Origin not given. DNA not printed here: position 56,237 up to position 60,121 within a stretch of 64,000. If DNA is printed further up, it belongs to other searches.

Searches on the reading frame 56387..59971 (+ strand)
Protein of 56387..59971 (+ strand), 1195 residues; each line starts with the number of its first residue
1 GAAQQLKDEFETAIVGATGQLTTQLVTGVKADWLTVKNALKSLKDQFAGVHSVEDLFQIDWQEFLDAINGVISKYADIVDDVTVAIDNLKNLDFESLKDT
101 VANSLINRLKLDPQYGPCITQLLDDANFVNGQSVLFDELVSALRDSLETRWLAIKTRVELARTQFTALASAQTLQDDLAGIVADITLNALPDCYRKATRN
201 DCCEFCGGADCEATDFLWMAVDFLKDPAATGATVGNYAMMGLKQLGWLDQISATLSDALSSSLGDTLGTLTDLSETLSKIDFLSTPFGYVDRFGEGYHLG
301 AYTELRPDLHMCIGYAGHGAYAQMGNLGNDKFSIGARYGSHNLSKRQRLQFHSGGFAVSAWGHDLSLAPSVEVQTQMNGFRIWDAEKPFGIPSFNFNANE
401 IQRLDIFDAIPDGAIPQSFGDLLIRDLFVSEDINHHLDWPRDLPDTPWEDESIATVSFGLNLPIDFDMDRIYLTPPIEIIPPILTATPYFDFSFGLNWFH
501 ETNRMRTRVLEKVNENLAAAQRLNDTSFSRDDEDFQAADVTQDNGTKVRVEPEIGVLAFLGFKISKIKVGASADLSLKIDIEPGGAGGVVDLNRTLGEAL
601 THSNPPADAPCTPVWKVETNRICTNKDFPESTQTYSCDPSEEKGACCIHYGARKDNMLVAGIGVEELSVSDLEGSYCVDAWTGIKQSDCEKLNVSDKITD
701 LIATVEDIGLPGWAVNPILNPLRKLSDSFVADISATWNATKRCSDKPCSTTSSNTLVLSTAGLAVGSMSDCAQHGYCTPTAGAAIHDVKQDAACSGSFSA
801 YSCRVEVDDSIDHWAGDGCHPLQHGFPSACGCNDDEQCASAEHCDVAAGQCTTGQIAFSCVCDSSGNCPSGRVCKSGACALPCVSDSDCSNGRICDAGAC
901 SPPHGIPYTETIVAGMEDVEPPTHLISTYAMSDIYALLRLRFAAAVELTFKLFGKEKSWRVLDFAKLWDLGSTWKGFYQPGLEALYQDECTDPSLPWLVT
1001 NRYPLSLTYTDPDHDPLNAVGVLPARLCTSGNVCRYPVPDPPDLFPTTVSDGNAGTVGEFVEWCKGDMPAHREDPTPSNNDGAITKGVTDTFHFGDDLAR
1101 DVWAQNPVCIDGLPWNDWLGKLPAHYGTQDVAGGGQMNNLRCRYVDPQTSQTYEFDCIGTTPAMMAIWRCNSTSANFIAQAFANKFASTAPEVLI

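Call 33: search_protein_families(library=pfam, alignment_id=A2, max_evalue=0.01)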
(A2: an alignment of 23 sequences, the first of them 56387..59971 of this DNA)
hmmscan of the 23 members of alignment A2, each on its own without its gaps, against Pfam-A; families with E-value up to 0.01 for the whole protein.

A. member 1, window:56387-59971:+ (1195 aa): 0 families

B. families by the number of members that match (of 23 scanned): 11 families
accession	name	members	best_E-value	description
PF13540.12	RCC1_2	8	1.6e-11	Regulator of chromosome condensation (RCC1) repeat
PF13948.11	DUF4215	4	5.3e-07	Domain of unknown function (DUF4215)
PF25390.1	WD40_RLD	4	2.1e-06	RCC1-like domain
PF13385.13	Laminin_G_3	2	6.3e-21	Concanavalin A-like lectin/glucanases superfamily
PF02210.31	Laminin_G_2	2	2e-05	Laminin G domain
PF04513.17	Baculo_PEP_C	2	0.006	Baculovirus polyhedron envelope protein, PEP, C terminus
PF07953.20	Toxin_R_bind_N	1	3.3e-06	Clostridium neurotoxin, N-terminal receptor binding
PF04108.17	ATG17_like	1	0.001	Autophagy protein ATG17-like domain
PF00054.30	Laminin_G_1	1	0.0035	Laminin G domain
PF01442.23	Apolipoprotein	1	0.0038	Apolipoprotein A1/A4/E domain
PF11617.13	Cu-binding_MopE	1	0.0086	Putative metal-binding motif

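Call 58: predict_structure(alignment_id=A2)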
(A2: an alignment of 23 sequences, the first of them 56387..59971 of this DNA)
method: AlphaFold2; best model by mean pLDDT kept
length: 1195 residues; sequences in the alignment: 23
mean_pLDDT: 59.7   pTM: 0.48
mean pLDDT of the five models: 59.7, 55.2, 53.9, 52.6, 52.1
residues with pLDDT >= 90: 23; 70-90: 387; 50-70: 371; < 50: 414
segments of 3 or more residues with pLDDT < 50: 1-6, 128-132, 182-270, 279-282, 294-332, 340-351, 374-396, 398-455, 532-540, 657-667, 751-754, 987-1082, 1106-1134, 1181-1183, 1185-1195
pLDDT, mean of each block of 10 residues (from residue 1): 48 59 61 71 64 57 71 70 65 65 67 66 56 56 64 62 53 51 46 38 42 34 33 33 34 37 42 51 54 45 30 27 40 51 37 56 57 47 47 46 39 41 40 34 38 49 72 64 69 77 78 84 71 41 71 79 63 81 74 77 80 80 76 72 78 58 45 75 80 84 82 74 76 83 67 57 59 78 75 70 75 85 89 86 82 74 80 89 89 88 88 75 62 81 74 57 75 79 48 42 34 39 35 31 31 37 42 33 56 65 50 44 40 48 68 68 63 53 45 28
secondary structure, 60 per line:
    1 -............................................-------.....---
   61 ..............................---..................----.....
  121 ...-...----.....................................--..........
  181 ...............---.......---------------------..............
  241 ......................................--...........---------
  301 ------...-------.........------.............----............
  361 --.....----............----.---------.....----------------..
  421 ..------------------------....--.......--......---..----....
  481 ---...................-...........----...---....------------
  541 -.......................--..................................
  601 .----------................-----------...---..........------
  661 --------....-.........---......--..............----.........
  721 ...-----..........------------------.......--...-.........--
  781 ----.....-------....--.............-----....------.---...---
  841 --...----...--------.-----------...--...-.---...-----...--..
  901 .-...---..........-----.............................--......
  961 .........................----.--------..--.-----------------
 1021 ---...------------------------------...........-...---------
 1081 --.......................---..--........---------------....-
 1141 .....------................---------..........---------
elements in order (helices of 4 or more, strands of 3 or more residues): H2-45 H53-57 H61-90 H94-111 H116-123 H132-168 H171-195 H199-205 H227-278 H281-291 H317-325 E332-344 E349-360 E363-367 E372-378 H379-382 H398-402 H419-422 H447-450 E453-459 E462-467 E477-480 E484-502 H504-514 H525-528 E542-564 E567-593 H594-601 E612-623 H624-627 E645-654 H669-672 E674-679 H686-691 E694-697 H698-707 H712-723 E729-738 E757-759 H760-763 H770-773 E774-778 E785-789 E797-800 E803-815 H821-824 E843-845 E850-852 E873-875 E878-880 E894-896 E899-901 H909-918 E924-952 E955-985 H1057-1067 H1083-1105 H1115-1120 H1136-1139 E1141-1145 E1152-1156 H1157-1167 H1177-1186

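Call 61: fold_search(model_id=the predicted structure, library=pdb)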
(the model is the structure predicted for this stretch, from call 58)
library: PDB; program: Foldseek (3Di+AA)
matches with E <= 10: 277; with E <= 0.001: 0
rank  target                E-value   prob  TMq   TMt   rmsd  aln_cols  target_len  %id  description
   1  9a31_MODEL_1_A        5.0e-02  0.12  0.08  0.11  33.5       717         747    7  Model of E. coli fhuA by in-cell photo-crosslinking MS and deep learning (released 2023-02-24)
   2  6bpm_A                6.7e-02  0.08  0.07  0.09  33.2       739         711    7  The crystal structure of the Ferric-Catecholate import receptor Fiu from K12 E. coli: Closed form (C21) (released 2018-11-28)
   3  4cu4_A                1.3e-01  0.08  0.08  0.12  29.8       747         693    7  FhuA from E. coli in complex with the lasso peptide microcin J25 (MccJ25) (released 2014-04-09)
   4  9a3c_MODEL_1_A        2.3e-01  0.03  0.07  0.10  33.8       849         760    6  Model of E. coli Fiu by in-cell photo-crosslinking MS and deep learning (released 2023-02-24)
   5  6i7s_H                2.5e-01  0.09  0.07  0.09  16.5       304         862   11  Microsomal triglyceride transfer protein (released 2019-08-21)
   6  9dc4_A                2.8e-01  0.04  0.07  0.08  36.5       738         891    6  Transferrin Binding Protein A in complex with transferrin binding protein B, transferrin and globular domain of TonB (released 2026-03-04)
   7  8ypt_C                3.4e-01  0.06  0.08  0.09  31.3       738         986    7  Cryo-EM structure of BfUbb-ButCD complex (released 2024-09-25)
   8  2grx_A                3.6e-01  0.04  0.07  0.11  31.4       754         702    7  Crystal structure of TonB in complex with FhuA, E. coli outer membrane receptor for ferrichrome (released 2006-06-13)
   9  8gl8_A                3.7e-01  0.01  0.05  0.03  34.1       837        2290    6  The Type 9 Secretion System Extended Translocon - SprA-PorV-PPI-RemZ-SkpA-SprE complex (released 2024-01-31)
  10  1by3                  4.1e-01  0.11  0.07  0.10  22.7       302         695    9  FHUA FROM E. COLI (released 1999-01-13)
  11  3qlb_B                4.3e-01  0.16  0.07  0.11  20.0       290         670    8  Enantiopyochelin outer membrane TonB-dependent transporter from Pseudomonas fluorescens bound to the ferri-enantiopyoc (released 2011-12-07)
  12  1by5_A                4.3e-01  0.05  0.08  0.12  37.1       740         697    6  FHUA FROM E. COLI, WITH ITS LIGAND FERRICHROME (released 1999-01-13)
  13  1bg1_A                4.5e-01  0.28  0.05  0.08  23.7       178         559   13  TRANSCRIPTION FACTOR STAT3B/DNA COMPLEX (released 1999-01-13)
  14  3ddr_A                4.8e-01  0.01  0.06  0.08  37.6       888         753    8  Structure of the Serratia marcescens hemophore receptor HasR-Ile671Gly mutant in complex with its hemophore HasA and h (released 2009-01-20)
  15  8s34_A                5.0e-01  0.01  0.05  0.07  28.8       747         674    7  Ferric-mycobactin receptor (FemA) in complex with aeruginic acid (released 2025-02-26)
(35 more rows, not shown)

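Call 85: fold_search(model_id=the predicted structure, library=viral)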
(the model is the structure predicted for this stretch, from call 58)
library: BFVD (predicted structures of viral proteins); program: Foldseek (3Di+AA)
matches with E <= 10: 159; with E <= 0.001: 0
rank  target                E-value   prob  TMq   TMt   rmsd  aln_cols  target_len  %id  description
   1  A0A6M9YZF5            3.1e-03  0.08  0.04  0.05  32.9       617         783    8  (no name in the UniProt tables at hand)
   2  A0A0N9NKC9            1.2e-01  0.09  0.05  0.05  43.8       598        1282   14  (no name in the UniProt tables at hand)
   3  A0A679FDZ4            1.7e-01  0.28  0.07  0.15  94.4       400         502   14  Phage tail fiber protein [Cronobacter phage vB_CsaP_009]
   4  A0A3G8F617            2.1e-01  0.35  0.08  0.21  23.4       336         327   12  (no name in the UniProt tables at hand)
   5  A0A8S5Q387            2.8e-01  0.35  0.07  0.14  20.4       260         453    6  Uncharacterized protein [Myoviridae sp. ctMYT7]
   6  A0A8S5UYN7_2          3.0e-01  0.33  0.08  0.12  45.9       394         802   11  Endosialidase chaperone [Siphoviridae sp. ctkKt3]
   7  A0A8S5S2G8            3.3e-01  0.04  0.05  0.08  34.0       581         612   10  Phosphate-selective porin O and P [Siphoviridae sp. ctBLh2]
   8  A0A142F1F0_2          3.4e-01  0.21  0.07  0.09  33.1       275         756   15  Putative tail fiber protein [Bacillus phage Shbh1]
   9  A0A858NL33            3.4e-01  0.03  0.02  0.04  42.0       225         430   15  (no name in the UniProt tables at hand)
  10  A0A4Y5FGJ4            4.4e-01  0.54  0.09  0.08  18.6       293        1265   12  Tape measure protein [Lactobacillus phage 3-521]
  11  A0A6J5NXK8            4.6e-01  0.13  0.07  0.17  26.8       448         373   11  Uncharacterized protein (Fragment) [uncultured Caudovirales phage]
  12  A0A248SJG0            6.2e-01  0.18  0.06  0.15  43.2       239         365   10  (no name in the UniProt tables at hand)
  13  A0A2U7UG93            6.8e-01  0.01  0.04  0.07  31.7       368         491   10  Uncharacterized protein [Pandoravirus macleodensis]
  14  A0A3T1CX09            7.5e-01  0.06  0.05  0.13  36.9       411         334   11  Uncharacterized protein [Acanthamoeba castellanii medusavirus J1]
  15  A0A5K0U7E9            7.9e-01  0.20  0.06  0.13  24.6       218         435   16  Uncharacterized protein [Yasminevirus sp. GU-2018]
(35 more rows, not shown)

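Call 91: search_protein_families(library=ncbifam, alignment_id=A2, max_evalue=0.01)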
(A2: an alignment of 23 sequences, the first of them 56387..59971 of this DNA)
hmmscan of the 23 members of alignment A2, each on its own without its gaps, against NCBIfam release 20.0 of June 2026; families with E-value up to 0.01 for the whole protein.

A. member 1, window:56387-59971:+ (1195 aa): 0 families

B. families by the number of members that match (of 23 scanned): 8 families
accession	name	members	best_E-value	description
TIGR03901.2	MYXO-CTERM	7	0.00028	MYXO-CTERM sorting domain-containing protein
TIGR02232.1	myxo_disulf_rpt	4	3.3e-12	cysteine-rich acidic repeat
TIGR04201.1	Myxo_Cys_RPT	3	0.0038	Cys-rich repeat-containing protein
NF052521.1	TafC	2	1.1e-05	TafC family fimbrial protein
NF045500.1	Omp28_seleno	1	1.1e-07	Omp28-related selenoprotein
TIGR03382.1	GC_trans_RRR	1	0.00021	MYXO-CTERM sorting domain-containing protein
NF033191.4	JDVT-CTERM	1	0.0039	JDVT-CTERM domain-containing protein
TIGR01167.1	LPXTG_anchor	1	0.0061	LPXTG cell wall anchor domain-containing protein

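Call 94: search_solved_structures(query=A2, max_evalue=1, show_alignments=0)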
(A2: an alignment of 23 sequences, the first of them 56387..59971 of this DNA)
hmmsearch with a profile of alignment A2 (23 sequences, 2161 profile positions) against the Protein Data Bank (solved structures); distinct sequences matched with E-value up to 1: 83 (the best 60 are shown).
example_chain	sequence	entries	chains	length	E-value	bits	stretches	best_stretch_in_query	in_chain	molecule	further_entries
4tql_A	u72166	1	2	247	1.1e-05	26.2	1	188-420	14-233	Three helix bundle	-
9hx4_F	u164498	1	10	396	1.1e-05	26.2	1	159-438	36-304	Apolipoprotein A-IV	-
1szi_A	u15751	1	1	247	0.00016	22.3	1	193-339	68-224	mannose-6-phosphate receptor binding protein 1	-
3s84_A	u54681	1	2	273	0.00023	21.8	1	247-434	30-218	Apolipoprotein A-IV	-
4uos_A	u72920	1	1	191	0.0013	19.3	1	252-425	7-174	DESIGNED HELICAL BUNDLE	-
8qae_A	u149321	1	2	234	0.0021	18.7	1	186-365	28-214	sc-apCC-6-SLLA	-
7zr2_A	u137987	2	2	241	0.0032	18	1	252-462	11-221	Spike protein S2',Chimeric protein mimic of SARS-CoV-2 Spike HR1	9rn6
8uzp_M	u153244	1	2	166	0.0087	16.6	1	165-280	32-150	stem_mimetic_01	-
5cwb_A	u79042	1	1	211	0.0088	16.6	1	257-421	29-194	Designed helical repeat protein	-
8vvn_C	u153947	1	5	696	0.016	15.7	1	197-462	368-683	MotA/TolQ/ExbB proton channel domain-containing protein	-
8ek4_A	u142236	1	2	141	0.029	14.9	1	179-300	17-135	Ice-binding protein TIP-99a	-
2a1d_D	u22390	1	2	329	0.034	14.6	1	253-382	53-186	Staphylocoagulase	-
9cuy_c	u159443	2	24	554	0.036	14.5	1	254-345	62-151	Short tail fiber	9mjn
3k2s_A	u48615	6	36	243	0.041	14.3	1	316-440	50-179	Apolipoprotein A-I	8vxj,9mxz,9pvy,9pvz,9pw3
4tko_B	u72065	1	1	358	0.042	14.3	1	250-390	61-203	EmrA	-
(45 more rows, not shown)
